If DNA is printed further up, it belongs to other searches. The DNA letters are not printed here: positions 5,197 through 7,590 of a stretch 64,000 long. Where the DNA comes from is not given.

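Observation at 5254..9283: Gabija-like (class 2 OLD nuclease + UvrD helicase) defence operon directly downstream of an ICE integrase, with atypical inserts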

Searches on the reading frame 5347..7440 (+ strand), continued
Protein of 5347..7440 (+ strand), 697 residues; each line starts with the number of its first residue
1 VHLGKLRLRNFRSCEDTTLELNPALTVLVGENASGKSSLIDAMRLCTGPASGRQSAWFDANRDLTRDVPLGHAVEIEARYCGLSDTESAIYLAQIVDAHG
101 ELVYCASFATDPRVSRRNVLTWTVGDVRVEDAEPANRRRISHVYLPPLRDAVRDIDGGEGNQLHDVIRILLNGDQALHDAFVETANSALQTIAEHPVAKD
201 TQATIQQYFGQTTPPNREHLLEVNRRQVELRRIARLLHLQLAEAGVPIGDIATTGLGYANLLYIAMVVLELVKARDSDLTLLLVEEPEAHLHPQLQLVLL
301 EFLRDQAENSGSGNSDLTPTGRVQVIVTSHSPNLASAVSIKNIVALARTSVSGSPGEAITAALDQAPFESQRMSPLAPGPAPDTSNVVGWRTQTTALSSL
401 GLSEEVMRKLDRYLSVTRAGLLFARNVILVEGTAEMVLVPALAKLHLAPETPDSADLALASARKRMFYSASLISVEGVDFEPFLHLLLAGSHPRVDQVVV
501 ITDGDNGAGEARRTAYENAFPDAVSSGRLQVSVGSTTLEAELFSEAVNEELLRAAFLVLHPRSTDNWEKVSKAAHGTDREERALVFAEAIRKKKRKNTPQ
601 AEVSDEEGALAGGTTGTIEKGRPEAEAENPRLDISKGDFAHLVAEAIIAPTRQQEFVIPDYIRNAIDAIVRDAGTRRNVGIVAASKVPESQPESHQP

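Call 11: find_homologous_proteins(query=window:5347-7440:+, max_evalue=1e-20)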
Query window:5347-7440:+ (697 aa): 3833 proteins with E <= 1e-20 among 8000 candidates; the best 120 are listed.
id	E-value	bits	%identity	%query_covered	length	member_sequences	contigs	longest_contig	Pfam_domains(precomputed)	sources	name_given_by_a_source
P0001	0.0e+0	1044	73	96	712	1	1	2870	PF20469.5,PF11398.15,PF13175.13,PF13476.13,PF02463.26,PF13304.13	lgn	-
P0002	4.4e-285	966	67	100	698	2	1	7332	PF20469.5,PF11398.15,PF13175.13,PF13476.13,PF13555.13,PF02463.26,PF13304.13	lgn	-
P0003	3.2e-277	940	68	95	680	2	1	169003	PF20469.5,PF11398.15,PF13175.13,PF13476.13,PF02463.26,PF13304.13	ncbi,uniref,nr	ncbi:AAA family ATPase [uncultured Serinicoccus sp.]|uniref:ATP-dependent nuclease n=1 Tax=unculture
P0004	2.8e-258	877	65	96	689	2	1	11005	PF20469.5,PF11398.15,PF13175.13,PF13476.13,PF13555.13,PF02463.26,PF13304.13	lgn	-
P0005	9.3e-251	852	63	94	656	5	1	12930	PF20469.5,PF11398.15,PF13175.13,PF13476.13,PF13304.13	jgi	jgi:putative ATP-dependent endonuclease of OLD family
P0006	8.7e-226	770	57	95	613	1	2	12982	PF20469.5,PF11398.15,PF13175.13,PF13476.13,PF02463.26,PF13304.13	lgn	-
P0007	5.0e-219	747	57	96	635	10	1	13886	PF20469.5,PF11398.15,PF13175.13,PF13476.13,PF02463.26,PF13304.13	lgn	-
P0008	1.7e-216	739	54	96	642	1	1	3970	PF20469.5,PF11398.15,PF13175.13,PF13476.13,PF02463.26,PF13304.13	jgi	-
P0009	2.4e-211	722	53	96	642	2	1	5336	PF20469.5,PF11398.15,PF13175.13,PF13476.13,PF02463.26,PF13304.13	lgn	-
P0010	6.7e-210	717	55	96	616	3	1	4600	PF20469.5,PF11398.15,PF13175.13,PF13476.13,PF13555.13,PF02463.26,PF13304.13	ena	-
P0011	2.0e-209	716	55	96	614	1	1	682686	PF20469.5,PF11398.15,PF13175.13,PF13476.13,PF02463.26,PF13304.13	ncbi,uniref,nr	ncbi:ATP-dependent endonuclease [Gordonia sp. OPL2]|uniref:ATP-dependent nuclease n=1 Tax=Gordonia s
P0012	1.2e-208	713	54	97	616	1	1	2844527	PF20469.5,PF11398.15,PF13175.13,PF13476.13,PF02463.26,PF13304.13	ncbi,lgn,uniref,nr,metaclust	ncbi:hypothetical protein ASD11_04240 [Aeromicrobium sp. Root495]|uniref:ATP-dependent nuclease n=1 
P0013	1.2e-207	710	53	97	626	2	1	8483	PF20469.5,PF11398.15,PF13175.13,PF13476.13,PF02463.26,PF13304.13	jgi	jgi:putative ATP-dependent endonuclease of OLD family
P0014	2.5e-207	709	50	96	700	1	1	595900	PF20469.5,PF11398.15,PF13175.13,PF13476.13,PF02463.26,PF13304.13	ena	-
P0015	5.5e-206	704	53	96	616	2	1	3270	PF20469.5,PF11398.15,PF13175.13,PF13476.13,PF13555.13,PF02463.26,PF13304.13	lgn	-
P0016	1.7e-205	703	53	96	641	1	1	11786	PF20469.5,PF11398.15,PF13514.13,PF13175.13,PF13476.13,PF13555.13,PF02463.26,PF13304.13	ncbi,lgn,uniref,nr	ncbi:AAA family ATPase [Rhodococcus sp. APC 3903]|uniref:ATP-dependent nuclease n=1 Tax=Rhodococcus 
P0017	4.1e-205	701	53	96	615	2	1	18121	PF20469.5,PF11398.15,PF13175.13,PF13476.13,PF13555.13,PF02463.26,PF13304.13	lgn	-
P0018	4.5e-205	701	52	97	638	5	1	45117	PF20469.5,PF11398.15,PF13175.13,PF13476.13,PF13555.13,PF02463.26,PF13304.13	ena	-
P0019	1.1e-203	697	53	96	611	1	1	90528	PF20469.5,PF11398.15,PF13514.13,PF13175.13,PF13476.13,PF13555.13,PF02463.26,PF13304.13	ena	-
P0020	2.3e-203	696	52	96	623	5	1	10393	PF20469.5,PF11398.15,PF13175.13,PF13476.13,PF13555.13,PF02463.26,PF13304.13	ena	-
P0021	4.0e-203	695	52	96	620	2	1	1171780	PF20469.5,PF11398.15,PF13514.13,PF13175.13,PF13476.13,PF02463.26,PF13304.13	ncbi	-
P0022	2.8e-202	692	51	96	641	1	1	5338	PF20469.5,PF11398.15,PF13175.13,PF13476.13,PF02463.26,PF13304.13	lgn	-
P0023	5.1e-202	691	52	97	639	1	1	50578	PF20469.5,PF11398.15,PF13514.13,PF13175.13,PF13476.13,PF13555.13,PF02463.26,PF13304.13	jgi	jgi:putative ATP-dependent endonuclease of OLD family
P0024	1.6e-201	689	53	97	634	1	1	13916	PF20469.5,PF11398.15,PF13514.13,PF13175.13,PF13476.13,PF13555.13,PF02463.26,PF13304.13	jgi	jgi:putative ATP-dependent endonuclease of OLD family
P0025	2.1e-201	689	53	96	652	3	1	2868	PF20469.5,PF11398.15,PF13175.13,PF13476.13,PF13555.13,PF02463.26,PF13304.13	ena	-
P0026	3.9e-201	688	49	96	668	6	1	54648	PF20469.5,PF11398.15,PF13514.13,PF13175.13,PF13476.13,PF13555.13,PF02463.26,PF13304.13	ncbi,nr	ncbi:ATP-dependent nuclease [Mycobacterium malmoense]|nr:AAA family ATPase [Mycobacterium malmoense]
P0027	8.9e-201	687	53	96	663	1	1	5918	PF20469.5,PF11398.15,PF13175.13,PF13476.13,PF13555.13,PF02463.26,PF13304.13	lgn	-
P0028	9.7e-201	687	52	95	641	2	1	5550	PF20469.5,PF11398.15,PF13514.13,PF13175.13,PF13476.13,PF13555.13,PF02463.26,PF13304.13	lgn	-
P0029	5.1e-200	684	52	96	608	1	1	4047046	PF20469.5,PF11398.15,PF13514.13,PF13175.13,PF13476.13,PF13555.13,PF02463.26,PF13304.13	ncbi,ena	-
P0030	1.6e-199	683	50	96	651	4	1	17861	PF20469.5,PF11398.15,PF13514.13,PF13175.13,PF13476.13,PF02463.26,PF13304.13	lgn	-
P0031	6.5e-199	681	50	96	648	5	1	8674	PF20469.5,PF11398.15,PF13514.13,PF13175.13,PF13476.13,PF02463.26,PF13304.13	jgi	jgi:putative ATP-dependent endonuclease of OLD family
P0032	2.9e-198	679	50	96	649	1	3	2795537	PF20469.5,PF11398.15,PF13514.13,PF13175.13,PF13476.13,PF02463.26,PF13304.13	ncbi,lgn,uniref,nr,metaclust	ncbi:AAA family ATPase [Mycolicibacterium setense]|uniref:AAA family ATPase n=1 Tax=Mycolicibacteriu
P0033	1.8e-197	676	51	97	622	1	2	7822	PF20469.5,PF11398.15,PF13175.13,PF13476.13,PF02463.26,PF13304.13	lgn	-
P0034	9.8e-197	674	51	96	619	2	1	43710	PF20469.5,PF11398.15,PF13514.13,PF13175.13,PF13476.13,PF13555.13,PF02463.26,PF13304.13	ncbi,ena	-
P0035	1.6e-196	673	51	96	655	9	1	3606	PF20469.5,PF11398.15,PF13175.13,PF13476.13,PF13555.13,PF02463.26,PF13304.13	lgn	-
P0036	4.0e-195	668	51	96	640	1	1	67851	PF20469.5,PF11398.15,PF13175.13,PF13476.13,PF02463.26,PF13304.13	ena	-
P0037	5.0e-195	668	49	96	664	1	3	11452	PF20469.5,PF11398.15,PF13514.13,PF13175.13,PF13476.13,PF02463.26,PF13304.13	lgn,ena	-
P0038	1.2e-193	663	52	96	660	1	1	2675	PF20469.5,PF11398.15,PF13175.13,PF13476.13,PF02463.26,PF13304.13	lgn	-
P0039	1.1e-192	660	51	96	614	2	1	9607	PF20469.5,PF11398.15,PF13514.13,PF13175.13,PF13476.13,PF13555.13,PF02463.26,PF13304.13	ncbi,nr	ncbi:MAG: AAA family ATPase [Bifidobacteriaceae bacterium]|nr:AAA family ATPase [Bifidobacteriaceae 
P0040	1.4e-191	657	52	96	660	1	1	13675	PF20469.5,PF11398.15,PF13514.13,PF13175.13,PF13476.13,PF13555.13,PF02463.26,PF13304.13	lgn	-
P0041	1.6e-191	656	51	96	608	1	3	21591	PF20469.5,PF11398.15,PF13175.13,PF13476.13,PF02463.26,PF13304.13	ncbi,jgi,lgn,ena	jgi:putative ATP-dependent endonuclease of OLD family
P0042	1.6e-190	653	52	96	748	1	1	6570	PF20469.5,PF11398.15,PF13514.13,PF13175.13,PF13476.13,PF13555.13,PF02463.26,PF13304.13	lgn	-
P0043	6.9e-189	648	49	96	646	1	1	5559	PF20469.5,PF11398.15,PF13175.13,PF13476.13,PF02463.26,PF13304.13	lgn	-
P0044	2.1e-187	643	50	96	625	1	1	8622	PF20469.5,PF11398.15,PF13175.13,PF13476.13,PF02463.26,PF13304.13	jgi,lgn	jgi:putative ATP-dependent endonuclease of OLD family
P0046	9.2e-186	637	49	96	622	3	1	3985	PF20469.5,PF11398.15,PF13175.13,PF13476.13,PF02463.26,PF13304.13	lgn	-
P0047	6.0e-185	635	50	96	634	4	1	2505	PF20469.5,PF11398.15,PF13175.13,PF13476.13,PF13555.13,PF02463.26,PF13304.13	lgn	-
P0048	1.1e-183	631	49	96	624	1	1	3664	PF20469.5,PF11398.15,PF13514.13,PF13175.13,PF13476.13,PF02463.26,PF13304.13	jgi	jgi:putative ATP-dependent endonuclease of OLD family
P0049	1.4e-183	630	50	96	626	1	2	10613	PF20469.5,PF11398.15,PF13175.13,PF13476.13,PF02463.26,PF13304.13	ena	-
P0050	1.6e-183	630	51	96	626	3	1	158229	PF20469.5,PF11398.15,PF13175.13,PF13476.13,PF13555.13,PF02463.26,PF13304.13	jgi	-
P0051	1.1e-181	624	51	90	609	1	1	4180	PF20469.5,PF13175.13,PF13304.13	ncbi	ncbi:AAA family ATPase [Mycobacterium sp. ZZG]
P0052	2.5e-178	613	52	86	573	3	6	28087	PF20469.5,PF13175.13,PF13304.13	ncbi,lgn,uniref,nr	ncbi:AAA family ATPase [Rhodococcus sp. (in: high G+C Gram-positive bacteria)]|uniref:AAA family ATP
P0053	1.8e-174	600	49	96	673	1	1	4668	PF20469.5,PF11398.15,PF13175.13,PF13476.13,PF13304.13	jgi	jgi:putative ATP-dependent endonuclease of OLD family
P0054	1.3e-173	597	48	96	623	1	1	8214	PF20469.5,PF11398.15,PF13514.13,PF13175.13,PF13476.13,PF13555.13,PF02463.26,PF13304.13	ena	-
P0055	5.3e-173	595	47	96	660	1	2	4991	PF20469.5,PF11398.15,PF13175.13,PF13476.13,PF13304.13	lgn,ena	-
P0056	9.6e-170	584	46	96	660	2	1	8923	PF20469.5,PF11398.15,PF13514.13,PF13175.13,PF13476.13,PF13555.13,PF13304.13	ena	-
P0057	6.2e-169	582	47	96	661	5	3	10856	PF20469.5,PF11398.15,PF13175.13,PF13476.13,PF13304.13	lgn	-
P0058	9.0e-167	575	45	96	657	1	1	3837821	PF20469.5,PF11398.15,PF13175.13,PF13476.13,PF13304.13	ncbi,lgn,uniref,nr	ncbi:ATP-dependent nuclease [Microterricola viridarii]|uniref:Putative ATP-dependent endonuclease of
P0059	1.1e-166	574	46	96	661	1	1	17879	PF20469.5,PF11398.15,PF13175.13,PF13476.13,PF13304.13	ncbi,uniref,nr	ncbi:ATP-dependent nuclease [Arthrobacter wenxiniae]|uniref:AAA family ATPase n=1 Tax=Arthrobacter w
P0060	3.0e-166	573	46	96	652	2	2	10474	PF20469.5,PF11398.15,PF13175.13,PF13476.13,PF13304.13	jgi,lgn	jgi:putative ATP-dependent endonuclease of OLD family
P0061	1.3e-163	564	54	75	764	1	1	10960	PF20469.5,PF13175.13,PF13245.13,PF13304.13,PF00580.28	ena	-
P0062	3.0e-162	560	44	96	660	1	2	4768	PF20469.5,PF11398.15,PF13175.13,PF13476.13,PF02463.26,PF13304.13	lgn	-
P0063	3.3e-161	556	45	96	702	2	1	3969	PF20469.5,PF11398.15,PF13175.13,PF13476.13,PF02463.26,PF13304.13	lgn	-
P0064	6.8e-161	555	45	98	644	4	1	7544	PF20469.5,PF11398.15,PF13175.13,PF13476.13,PF13555.13,PF02463.26,PF13304.13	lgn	-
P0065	2.2e-158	547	43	96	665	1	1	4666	PF20469.5,PF11398.15,PF13175.13,PF13476.13,PF13304.13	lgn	-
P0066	6.4e-158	545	45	96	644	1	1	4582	PF20469.5,PF11398.15,PF13175.13,PF13476.13,PF13555.13,PF02463.26,PF13304.13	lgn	-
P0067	7.3e-158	545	44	96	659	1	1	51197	PF20469.5,PF11398.15,PF13175.13,PF13476.13,PF02463.26,PF13304.13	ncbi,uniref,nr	ncbi:ATP-dependent endonuclease [Curtobacterium sp. HSID17257]|uniref:ATP-dependent nuclease n=1 Tax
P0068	2.3e-157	544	43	96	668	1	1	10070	PF20469.5,PF11398.15,PF13175.13,PF13476.13,PF13304.13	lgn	-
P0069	1.1e-156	541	43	96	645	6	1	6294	PF20469.5,PF11398.15,PF13175.13,PF13476.13,PF02463.26,PF13304.13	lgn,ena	-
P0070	1.2e-155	538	44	96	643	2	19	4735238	PF20469.5,PF11398.15,PF13175.13,PF13476.13,PF13555.13,PF02463.26,PF13304.13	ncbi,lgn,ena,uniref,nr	ncbi:AAA family ATPase [Rhodococcus erythropolis]|uniref:AAA family ATPase n=1 Tax=Rhodococcus eryth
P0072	2.2e-155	537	44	96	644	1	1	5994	PF20469.5,PF11398.15,PF13175.13,PF13476.13,PF13555.13,PF02463.26,PF13304.13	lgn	-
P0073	1.1e-153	531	44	98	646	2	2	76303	PF20469.5,PF11398.15,PF13175.13,PF13476.13,PF13555.13,PF02463.26,PF13304.13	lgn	-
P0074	1.4e-153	531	44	96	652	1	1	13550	PF20469.5,PF13175.13,PF13476.13,PF13555.13,PF02463.26,PF13304.13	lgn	-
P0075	3.3e-151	523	43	96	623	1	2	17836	PF20469.5,PF11398.15,PF13175.13,PF13476.13,PF13555.13,PF02463.26,PF13304.13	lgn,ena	-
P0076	1.1e-150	521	50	76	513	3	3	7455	PF20469.5,PF13175.13,PF13304.13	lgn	-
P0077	1.7e-150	521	43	96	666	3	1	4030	PF20469.5,PF11398.15,PF13175.13,PF13476.13,PF02463.26,PF13304.13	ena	-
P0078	2.8e-150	520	45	96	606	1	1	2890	PF20469.5,PF11398.15,PF13175.13,PF13476.13,PF02463.26,PF13304.13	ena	-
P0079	9.3e-150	518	42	96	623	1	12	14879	PF20469.5,PF11398.15,PF13175.13,PF13476.13,PF13555.13,PF02463.26,PF13304.13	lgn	-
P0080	1.8e-149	518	43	96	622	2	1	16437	PF20469.5,PF11398.15,PF13175.13,PF13476.13,PF02463.26,PF13304.13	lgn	-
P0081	2.6e-149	517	44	96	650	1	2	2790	PF20469.5,PF11398.15,PF13175.13,PF13476.13,PF02463.26,PF13304.13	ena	-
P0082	1.0e-148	515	44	96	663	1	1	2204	PF20469.5,PF13175.13,PF13476.13,PF02463.26,PF13304.13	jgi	-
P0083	3.7e-148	513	44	96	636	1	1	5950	PF20469.5,PF11398.15,PF13175.13,PF13476.13,PF02463.26,PF13304.13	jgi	-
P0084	1.0e-147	512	44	97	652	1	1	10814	PF20469.5,PF11398.15,PF13175.13,PF13476.13,PF02463.26,PF13304.13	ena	-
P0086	5.9e-147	509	43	96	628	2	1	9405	PF20469.5,PF11398.15,PF13175.13,PF13476.13,PF02463.26,PF13304.13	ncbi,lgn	-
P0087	1.0e-146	508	42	96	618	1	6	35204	PF20469.5,PF11398.15,PF13175.13,PF13476.13,PF13555.13,PF02463.26,PF13304.13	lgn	-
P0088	2.4e-146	507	44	96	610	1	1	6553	PF20469.5,PF11398.15,PF13514.13,PF13175.13,PF13476.13,PF13555.13,PF02463.26,PF13304.13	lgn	-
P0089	2.7e-146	507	42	97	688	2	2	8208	PF20469.5,PF11398.15,PF13175.13,PF13476.13,PF13555.13,PF02463.26,PF13304.13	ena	-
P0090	3.2e-146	507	43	96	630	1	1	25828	PF20469.5,PF11398.15,PF13175.13,PF13476.13,PF02463.26,PF13304.13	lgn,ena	-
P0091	3.6e-146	507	42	96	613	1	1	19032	PF20469.5,PF11398.15,PF13175.13,PF13476.13,PF13555.13,PF02463.26,PF13304.13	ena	-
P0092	4.5e-146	506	43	95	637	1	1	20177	PF20469.5,PF13175.13,PF13476.13,PF02463.26,PF13304.13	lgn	-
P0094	6.9e-146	506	44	96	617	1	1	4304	PF20469.5,PF13175.13,PF13476.13,PF13555.13,PF02463.26,PF13304.13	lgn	-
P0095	7.5e-146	506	42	96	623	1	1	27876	PF20469.5,PF11398.15,PF13175.13,PF13476.13,PF02463.26,PF13304.13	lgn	-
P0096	1.3e-145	505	41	96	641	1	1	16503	PF20469.5,PF13514.13,PF13175.13,PF13476.13,PF13555.13,PF02463.26,PF13304.13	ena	-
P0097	1.6e-145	504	42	97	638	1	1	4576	PF20469.5,PF13175.13,PF13476.13,PF02463.26,PF13304.13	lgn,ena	-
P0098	1.8e-145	504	42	96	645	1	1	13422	PF20469.5,PF11398.15,PF13175.13,PF13476.13,PF02463.26,PF13304.13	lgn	-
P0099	2.0e-145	504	42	96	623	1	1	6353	PF20469.5,PF11398.15,PF13175.13,PF13476.13,PF02463.26,PF13304.13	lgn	-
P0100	2.1e-145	504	41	96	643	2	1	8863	PF20469.5,PF11398.15,PF13175.13,PF13476.13,PF02463.26,PF13304.13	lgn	-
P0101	2.4e-145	504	44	96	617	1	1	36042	PF20469.5,PF11398.15,PF13175.13,PF13476.13,PF13555.13,PF02463.26,PF13304.13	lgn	-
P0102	3.0e-145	504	43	96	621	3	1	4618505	PF20469.5,PF11398.15,PF13175.13,PF13476.13,PF13555.13,PF02463.26,PF13304.13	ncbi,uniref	ncbi:ATP-dependent endonuclease [Arthrobacter sp. MW3 TE3886]|uniref:ATP-dependent nuclease n=1 Tax=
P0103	3.0e-145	504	42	96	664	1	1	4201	PF20469.5,PF11398.15,PF13175.13,PF13476.13,PF13555.13,PF02463.26,PF13304.13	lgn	-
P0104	5.6e-145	503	43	96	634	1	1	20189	PF20469.5,PF11398.15,PF13514.13,PF13175.13,PF13476.13,PF13555.13,PF02463.26,PF13304.13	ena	-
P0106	1.2e-144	502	42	96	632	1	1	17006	PF20469.5,PF13514.13,PF13175.13,PF13476.13,PF13555.13,PF02463.26,PF13304.13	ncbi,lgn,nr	ncbi:MAG: AAA family ATPase [Acidimicrobiaceae bacterium]|nr:AAA family ATPase [Acidimicrobiaceae ba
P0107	1.4e-144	501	42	96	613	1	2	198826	PF20469.5,PF11398.15,PF13175.13,PF13476.13,PF13555.13,PF02463.26,PF13304.13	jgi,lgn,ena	-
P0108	1.4e-144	501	42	96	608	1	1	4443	PF20469.5,PF11398.15,PF13175.13,PF13476.13,PF02463.26,PF13304.13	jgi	jgi:putative ATP-dependent endonuclease of OLD family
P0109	4.0e-144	500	42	96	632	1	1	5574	PF20469.5,PF11398.15,PF13514.13,PF13175.13,PF13476.13,PF13555.13,PF02463.26,PF13304.13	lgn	-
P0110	8.0e-144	499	42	96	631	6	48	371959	PF20469.5,PF13175.13,PF13476.13,PF02463.26,PF13304.13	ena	-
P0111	8.8e-144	499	44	96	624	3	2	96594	PF20469.5,PF11398.15,PF13175.13,PF13476.13,PF13555.13,PF02463.26,PF13304.13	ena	-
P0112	8.9e-144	499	41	96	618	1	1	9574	PF20469.5,PF11398.15,PF00005.34,PF13175.13,PF13476.13,PF13555.13,PF02463.26,PF13304.13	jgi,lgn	jgi:putative ATP-dependent endonuclease of OLD family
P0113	1.5e-143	498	55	46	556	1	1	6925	PF20469.5,PF13175.13,PF13304.13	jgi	jgi:putative ATP-dependent endonuclease of the OLD family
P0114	2.7e-143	497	42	96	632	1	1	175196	PF20469.5,PF11398.15,PF13175.13,PF13476.13,PF02463.26,PF13304.13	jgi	jgi:putative ATP-dependent endonuclease of OLD family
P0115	3.2e-143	497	43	96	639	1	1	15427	PF20469.5,PF13175.13,PF13476.13,PF13555.13,PF02463.26,PF13304.13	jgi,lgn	jgi:putative ATP-dependent endonuclease of OLD family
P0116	3.6e-143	497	57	64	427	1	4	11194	PF20469.5,PF13175.13,PF13304.13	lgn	-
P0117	3.7e-143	497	39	97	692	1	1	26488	PF20469.5,PF11398.15,PF13175.13,PF13476.13,PF02463.26,PF13304.13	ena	-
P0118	8.1e-143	496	42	96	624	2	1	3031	PF20469.5,PF11398.15,PF13175.13,PF13476.13,PF13555.13,PF02463.26,PF13304.13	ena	-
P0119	1.3e-142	495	43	96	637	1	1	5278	PF20469.5,PF11398.15,PF13175.13,PF13476.13,PF02463.26,PF13304.13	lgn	-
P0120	1.5e-142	495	52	67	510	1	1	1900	PF20469.5,PF13175.13,PF13304.13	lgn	-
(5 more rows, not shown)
